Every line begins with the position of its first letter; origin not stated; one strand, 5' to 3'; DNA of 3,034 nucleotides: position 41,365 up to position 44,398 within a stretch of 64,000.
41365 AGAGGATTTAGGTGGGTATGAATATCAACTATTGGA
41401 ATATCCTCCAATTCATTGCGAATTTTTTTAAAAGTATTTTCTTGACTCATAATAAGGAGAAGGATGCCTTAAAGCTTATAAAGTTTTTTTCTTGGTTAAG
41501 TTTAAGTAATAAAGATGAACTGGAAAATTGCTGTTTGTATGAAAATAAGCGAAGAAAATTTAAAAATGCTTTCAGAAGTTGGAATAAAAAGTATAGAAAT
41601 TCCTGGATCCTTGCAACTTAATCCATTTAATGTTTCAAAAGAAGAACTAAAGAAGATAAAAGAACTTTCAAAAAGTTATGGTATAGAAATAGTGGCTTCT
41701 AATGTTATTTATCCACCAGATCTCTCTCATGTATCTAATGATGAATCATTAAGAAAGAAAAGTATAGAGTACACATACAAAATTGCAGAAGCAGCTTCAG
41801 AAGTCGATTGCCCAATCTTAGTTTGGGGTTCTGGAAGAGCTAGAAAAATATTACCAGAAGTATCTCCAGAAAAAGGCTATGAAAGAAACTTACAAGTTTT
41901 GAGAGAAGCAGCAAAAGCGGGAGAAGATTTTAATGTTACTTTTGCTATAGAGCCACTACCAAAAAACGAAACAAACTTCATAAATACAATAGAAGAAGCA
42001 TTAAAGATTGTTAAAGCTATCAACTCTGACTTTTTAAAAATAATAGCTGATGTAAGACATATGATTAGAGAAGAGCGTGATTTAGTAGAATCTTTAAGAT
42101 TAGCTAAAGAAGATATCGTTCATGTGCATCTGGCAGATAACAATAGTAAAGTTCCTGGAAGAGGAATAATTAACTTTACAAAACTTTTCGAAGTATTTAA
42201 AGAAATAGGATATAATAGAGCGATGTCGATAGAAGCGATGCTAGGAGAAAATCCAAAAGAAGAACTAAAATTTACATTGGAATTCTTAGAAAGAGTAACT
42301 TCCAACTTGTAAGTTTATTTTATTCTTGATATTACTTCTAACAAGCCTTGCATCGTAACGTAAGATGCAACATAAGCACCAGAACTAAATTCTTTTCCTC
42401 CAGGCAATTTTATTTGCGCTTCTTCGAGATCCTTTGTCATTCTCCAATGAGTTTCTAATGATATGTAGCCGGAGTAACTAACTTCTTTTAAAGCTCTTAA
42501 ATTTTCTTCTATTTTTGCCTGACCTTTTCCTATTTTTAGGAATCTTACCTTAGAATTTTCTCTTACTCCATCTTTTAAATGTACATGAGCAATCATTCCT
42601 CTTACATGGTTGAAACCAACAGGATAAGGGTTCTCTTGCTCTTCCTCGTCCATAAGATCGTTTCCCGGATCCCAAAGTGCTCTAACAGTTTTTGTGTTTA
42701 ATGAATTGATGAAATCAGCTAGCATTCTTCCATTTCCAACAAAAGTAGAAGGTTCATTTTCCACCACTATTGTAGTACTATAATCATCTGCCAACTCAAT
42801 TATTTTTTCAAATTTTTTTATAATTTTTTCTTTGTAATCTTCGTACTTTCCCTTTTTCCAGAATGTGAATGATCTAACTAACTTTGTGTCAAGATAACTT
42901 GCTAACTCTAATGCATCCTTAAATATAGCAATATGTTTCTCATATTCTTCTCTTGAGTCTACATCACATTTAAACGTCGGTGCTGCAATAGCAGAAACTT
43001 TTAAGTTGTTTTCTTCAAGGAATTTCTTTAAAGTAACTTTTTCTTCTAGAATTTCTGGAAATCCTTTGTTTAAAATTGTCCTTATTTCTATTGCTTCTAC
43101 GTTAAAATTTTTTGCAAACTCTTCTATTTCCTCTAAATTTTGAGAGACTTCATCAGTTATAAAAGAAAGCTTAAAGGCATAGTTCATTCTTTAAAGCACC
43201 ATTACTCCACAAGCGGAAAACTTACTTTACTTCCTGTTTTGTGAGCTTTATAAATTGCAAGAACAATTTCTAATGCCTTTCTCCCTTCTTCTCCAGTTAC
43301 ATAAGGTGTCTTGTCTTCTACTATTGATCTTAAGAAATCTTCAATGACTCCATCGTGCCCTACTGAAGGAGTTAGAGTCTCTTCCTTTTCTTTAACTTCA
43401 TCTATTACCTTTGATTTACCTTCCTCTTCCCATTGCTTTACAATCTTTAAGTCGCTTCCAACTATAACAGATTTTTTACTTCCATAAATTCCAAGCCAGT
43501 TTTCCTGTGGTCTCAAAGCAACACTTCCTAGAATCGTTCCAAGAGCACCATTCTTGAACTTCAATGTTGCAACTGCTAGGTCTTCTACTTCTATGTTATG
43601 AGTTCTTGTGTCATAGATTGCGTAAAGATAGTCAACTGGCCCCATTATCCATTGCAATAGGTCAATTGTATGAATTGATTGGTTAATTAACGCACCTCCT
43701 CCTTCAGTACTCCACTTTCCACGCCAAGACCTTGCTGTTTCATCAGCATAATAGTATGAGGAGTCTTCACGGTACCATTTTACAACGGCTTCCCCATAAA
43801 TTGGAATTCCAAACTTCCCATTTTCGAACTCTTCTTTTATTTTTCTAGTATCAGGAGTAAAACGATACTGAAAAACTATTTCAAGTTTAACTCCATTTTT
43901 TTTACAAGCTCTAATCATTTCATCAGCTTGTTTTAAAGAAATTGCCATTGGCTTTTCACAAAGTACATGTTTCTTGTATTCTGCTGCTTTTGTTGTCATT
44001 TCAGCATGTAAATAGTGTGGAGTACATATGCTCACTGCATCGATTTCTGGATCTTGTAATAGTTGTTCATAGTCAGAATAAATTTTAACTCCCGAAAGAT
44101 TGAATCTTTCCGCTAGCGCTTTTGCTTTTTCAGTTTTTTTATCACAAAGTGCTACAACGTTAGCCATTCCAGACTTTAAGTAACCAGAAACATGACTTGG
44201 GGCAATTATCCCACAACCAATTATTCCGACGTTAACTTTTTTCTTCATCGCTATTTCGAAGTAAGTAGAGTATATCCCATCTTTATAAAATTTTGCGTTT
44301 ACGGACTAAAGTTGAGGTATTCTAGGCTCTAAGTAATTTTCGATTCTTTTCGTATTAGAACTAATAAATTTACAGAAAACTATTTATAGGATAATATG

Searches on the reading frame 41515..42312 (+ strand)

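Call 7: search_protein_families(library=pfam, proteins=[window:41515-42312:+], max_evalue=0.001)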
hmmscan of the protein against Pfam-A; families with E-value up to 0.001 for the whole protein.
window:41515-42312:+ (265 aa): 1 family
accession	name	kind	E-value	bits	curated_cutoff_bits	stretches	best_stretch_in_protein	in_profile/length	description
PF01261.30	AP_endonuc_2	-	7.5e-45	154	31.1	1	18-259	3-247/249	Xylose isomerase-like TIM barrel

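Call 48: search_protein_families(library=ncbifam, proteins=[window:41515-42312:+], max_evalue=0.00001)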
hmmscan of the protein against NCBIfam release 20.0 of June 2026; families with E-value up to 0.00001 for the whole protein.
window:41515-42312:+ (265 aa): 9 families
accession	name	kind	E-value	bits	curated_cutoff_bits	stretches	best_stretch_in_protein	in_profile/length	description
NF041099.2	keto_glucon_epim_IolO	equivalog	3.4e-40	138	300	1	13-261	24-267/269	5-keto-L-gluconate epimerase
NF051856.1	PsicseEpim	equivalog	5.1e-31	108.5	300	1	19-241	25-245/287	D-psicose 3-epimerase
TIGR03234.1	OH-pyruv-isom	equivalog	4e-21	75.5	353.45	1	112-250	108-249/254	hydroxypyruvate isomerase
NF009688.0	PRK13209.1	subfamily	5.7e-15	55.1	317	1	36-247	50-259/286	L-ribulose-5-phosphate 3-epimerase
NF007360.0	PRK09856.1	equivalog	6.5e-15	55.4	305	1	15-241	18-248/276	fructoselysine 3-epimerase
NF009689.0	PRK13210.1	subfamily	3.4e-14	52.7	200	1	14-260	21-277/286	L-ribulose-5-phosphate 3-epimerase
NF043033.1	OxoTetrIsom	equivalog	2.3e-13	50.5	325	1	97-241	97-237/251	2-oxo-tetronate isomerase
NF007444.0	PRK09997.1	equivalog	2e-12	47.1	465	1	125-240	122-240/258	hydroxypyruvate isomerase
TIGR00542.1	hxl6Piso_put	equivalog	1.9e-11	43.8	272.15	1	74-250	83-257/279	L-ribulose-5-phosphate 3-epimerase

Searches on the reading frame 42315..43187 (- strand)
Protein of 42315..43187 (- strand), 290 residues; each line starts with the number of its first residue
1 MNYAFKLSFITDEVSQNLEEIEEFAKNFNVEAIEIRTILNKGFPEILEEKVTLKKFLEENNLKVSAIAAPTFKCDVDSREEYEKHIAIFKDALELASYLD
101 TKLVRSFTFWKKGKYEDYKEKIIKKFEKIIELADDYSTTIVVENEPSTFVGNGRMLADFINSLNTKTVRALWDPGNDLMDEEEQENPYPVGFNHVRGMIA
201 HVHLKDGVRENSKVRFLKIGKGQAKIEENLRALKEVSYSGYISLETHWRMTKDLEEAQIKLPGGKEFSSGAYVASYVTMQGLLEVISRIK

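Call 7: search_protein_families(library=pfam, proteins=[window:42315-43187:-], max_evalue=0.001)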
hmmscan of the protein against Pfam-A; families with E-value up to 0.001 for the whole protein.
window:42315-43187:- (290 aa): 1 family
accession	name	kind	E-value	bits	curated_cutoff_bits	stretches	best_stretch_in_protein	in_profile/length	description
PF01261.30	AP_endonuc_2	-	3.4e-29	102.7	31.1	1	24-250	3-233/249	Xylose isomerase-like TIM barrel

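Call 48: search_protein_families(library=ncbifam, proteins=[window:42315-43187:-], max_evalue=0.00001)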
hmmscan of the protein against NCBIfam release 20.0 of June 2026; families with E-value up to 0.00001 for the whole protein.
window:42315-43187:- (290 aa): 4 families
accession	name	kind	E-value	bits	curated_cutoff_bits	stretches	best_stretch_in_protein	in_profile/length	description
NF009688.0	PRK13209.1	subfamily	3.9e-10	39.2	317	1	52-258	61-265/286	L-ribulose-5-phosphate 3-epimerase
TIGR00542.1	hxl6Piso_put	equivalog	2.3e-07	30.4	272.15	1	80-253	87-255/279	L-ribulose-5-phosphate 3-epimerase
NF041099.2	keto_glucon_epim_IolO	equivalog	3.4e-07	29.8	300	1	17-246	22-246/269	5-keto-L-gluconate epimerase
NF009689.0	PRK13210.1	subfamily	7.4e-07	28.6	200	1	77-256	85-265/286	L-ribulose-5-phosphate 3-epimerase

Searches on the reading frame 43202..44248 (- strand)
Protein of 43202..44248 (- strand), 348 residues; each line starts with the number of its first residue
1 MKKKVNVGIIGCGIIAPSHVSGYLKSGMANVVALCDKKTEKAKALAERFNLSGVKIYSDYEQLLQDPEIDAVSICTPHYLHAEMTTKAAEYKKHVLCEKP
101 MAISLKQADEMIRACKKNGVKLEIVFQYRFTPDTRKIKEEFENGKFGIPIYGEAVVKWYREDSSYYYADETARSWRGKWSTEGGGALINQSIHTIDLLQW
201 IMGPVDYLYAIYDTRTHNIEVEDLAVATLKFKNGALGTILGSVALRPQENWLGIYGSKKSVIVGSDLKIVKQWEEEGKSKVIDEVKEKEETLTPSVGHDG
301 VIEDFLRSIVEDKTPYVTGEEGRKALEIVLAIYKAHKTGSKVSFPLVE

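Call 7: search_protein_families(library=pfam, proteins=[window:43202-44248:-], max_evalue=0.001)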
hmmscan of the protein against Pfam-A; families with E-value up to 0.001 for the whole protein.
window:43202-44248:- (348 aa): 5 families
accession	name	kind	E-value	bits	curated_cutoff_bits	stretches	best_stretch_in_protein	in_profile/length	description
PF01408.29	GFO_IDH_MocA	-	2.1e-33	116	24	1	5-123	1-117/120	Oxidoreductase family, NAD-binding Rossmann fold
PF02894.22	GFO_IDH_MocA_C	-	7.5e-28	98.2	22.9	1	138-343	1-217/218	Oxidoreductase family, C-terminal alpha/beta domain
PF22725.1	GFO_IDH_MocA_C3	-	4.5e-26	91.7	27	1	135-261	2-123/124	GFO/IDH/MocA C-terminal domain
PF03807.23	F420_oxidored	-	1.4e-06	29.3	21.6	1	7-88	2-79/94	NADP oxidoreductase coenzyme F420-dependent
PF03447.22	NAD_binding_3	-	6.6e-05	24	24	1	11-122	1-113/116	Homoserine dehydrogenase, NAD binding domain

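Call 48: search_protein_families(library=ncbifam, proteins=[window:43202-44248:-], max_evalue=0.00001)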
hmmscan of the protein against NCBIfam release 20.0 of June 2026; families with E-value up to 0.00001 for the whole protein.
window:43202-44248:- (348 aa): 10 families
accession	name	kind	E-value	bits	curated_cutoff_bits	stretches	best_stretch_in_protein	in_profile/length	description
TIGR04380.1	myo_inos_iolG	equivalog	3.8e-45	154.2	355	1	4-342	1-329/330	inositol 2-dehydrogenase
NF040723.1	UDP-GlcNAcDh_Arch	equivalog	4.3e-40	138.1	450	2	6-147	2-139/302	UDP-N-acetylglucosamine 3-dehydrogenase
NF052479.1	LevoglcsnDh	equivalog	1.1e-34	119.8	650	1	3-214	2-214/386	levoglucosan dehydrogenase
NF041392.1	XylDh_Gfo6_Halo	equivalog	9.7e-25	87.1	350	1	4-343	16-349/350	D-xylose 1-dehydrogenase Gfo6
NF052679.1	InsChiInosDhIolG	equivalog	1.6e-20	73.4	540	1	5-213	3-197/343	bifunctional inositol 2-dehydrogenase/D-chiro-inositol 1-dehydrogenase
NF008607.0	PRK11579.1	subfamily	6.3e-17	61.6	330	1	1-192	1-186/346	oxidoreductase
NF058561.1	BT_2158_fam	equivalog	6.5e-14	51.4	750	1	4-147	35-175/487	glycoside 3-dehydrogenase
NF058563.1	BT_2159_fam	equivalog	8.9e-13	48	650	1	5-147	1-141/350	disaccharide 3-dehydrogenase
NF007574.0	PRK10206.1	equivalog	1.9e-12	46.9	352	1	42-211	39-197/345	oxidoreductase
NF009830.0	PRK13304.1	equivalog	4.2e-06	26.4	267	1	5-97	2-90/265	aspartate dehydrogenase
